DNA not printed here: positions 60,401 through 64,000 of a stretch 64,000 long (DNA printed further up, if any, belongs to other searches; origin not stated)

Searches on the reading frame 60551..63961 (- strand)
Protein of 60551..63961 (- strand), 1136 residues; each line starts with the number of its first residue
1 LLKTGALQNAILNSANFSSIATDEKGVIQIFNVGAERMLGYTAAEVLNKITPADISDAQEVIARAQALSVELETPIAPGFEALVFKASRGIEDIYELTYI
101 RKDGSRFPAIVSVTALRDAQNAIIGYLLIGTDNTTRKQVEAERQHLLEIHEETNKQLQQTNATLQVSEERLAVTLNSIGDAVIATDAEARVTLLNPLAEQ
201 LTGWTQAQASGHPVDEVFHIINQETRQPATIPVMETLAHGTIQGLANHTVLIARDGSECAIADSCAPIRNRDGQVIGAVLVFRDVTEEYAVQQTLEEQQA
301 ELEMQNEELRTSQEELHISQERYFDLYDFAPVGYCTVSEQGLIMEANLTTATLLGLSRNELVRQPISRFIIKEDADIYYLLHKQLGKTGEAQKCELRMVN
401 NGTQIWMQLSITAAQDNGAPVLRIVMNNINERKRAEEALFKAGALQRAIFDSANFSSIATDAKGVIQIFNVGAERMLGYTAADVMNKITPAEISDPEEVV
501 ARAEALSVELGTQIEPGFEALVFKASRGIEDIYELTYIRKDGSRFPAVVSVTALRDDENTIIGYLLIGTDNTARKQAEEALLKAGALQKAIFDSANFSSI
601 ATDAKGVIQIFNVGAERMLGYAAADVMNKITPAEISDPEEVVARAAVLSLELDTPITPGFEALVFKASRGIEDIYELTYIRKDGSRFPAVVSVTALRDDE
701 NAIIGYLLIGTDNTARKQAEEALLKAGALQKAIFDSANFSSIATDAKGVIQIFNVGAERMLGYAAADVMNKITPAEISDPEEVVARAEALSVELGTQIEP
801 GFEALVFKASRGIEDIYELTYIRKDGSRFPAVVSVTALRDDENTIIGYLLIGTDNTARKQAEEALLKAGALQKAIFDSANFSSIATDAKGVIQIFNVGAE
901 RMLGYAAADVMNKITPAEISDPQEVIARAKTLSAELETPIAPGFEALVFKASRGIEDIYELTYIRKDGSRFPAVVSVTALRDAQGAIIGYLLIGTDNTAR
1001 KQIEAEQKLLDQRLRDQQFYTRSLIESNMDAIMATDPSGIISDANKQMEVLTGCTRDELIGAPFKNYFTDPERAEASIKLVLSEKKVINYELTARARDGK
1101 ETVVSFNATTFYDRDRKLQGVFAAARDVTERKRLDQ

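Call 56: search_protein_families(library=pfam, proteins=[window:60551-63961:-], max_evalue=0.00001)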
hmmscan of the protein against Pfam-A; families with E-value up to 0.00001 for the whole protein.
window:60551-63961:- (1136 aa): 9 families
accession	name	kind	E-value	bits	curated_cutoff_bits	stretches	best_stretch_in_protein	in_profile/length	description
PF00989.32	PAS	-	2.5e-99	327.5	22.6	8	1022-1128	4-113/113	PAS fold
PF13426.13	PAS_9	-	2.3e-98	323.8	27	8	1030-1130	2-103/103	PAS domain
PF08448.16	PAS_4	-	1.4e-65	218.8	23.1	2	175-289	1-109/110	PAS fold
PF08447.18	PAS_3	-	4.7e-23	81.7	25.6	0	347-421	5-83/89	PAS fold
PF13188.13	PAS_8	-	8.3e-20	70.4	21.8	0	169-226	1-55/65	PAS domain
PF24820.1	Diguanyl_cycl_sensor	-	3.9e-10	40.1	28.1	0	1024-1107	1-82/109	Diguanylate cyclase-like sensor domain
PF13596.12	PAS_10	-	1.1e-07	32.9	22.1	0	175-286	5-106/106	PAS domain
PF17202.10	sCache_3_3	-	5.3e-07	30.4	28.8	0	979-1002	79-102/107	Single cache domain 3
PF17201.10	Cache_3-Cache_2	-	1.3e-06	28.4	27.7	0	266-292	165-191/299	Cache 3/Cache 2 fusion domain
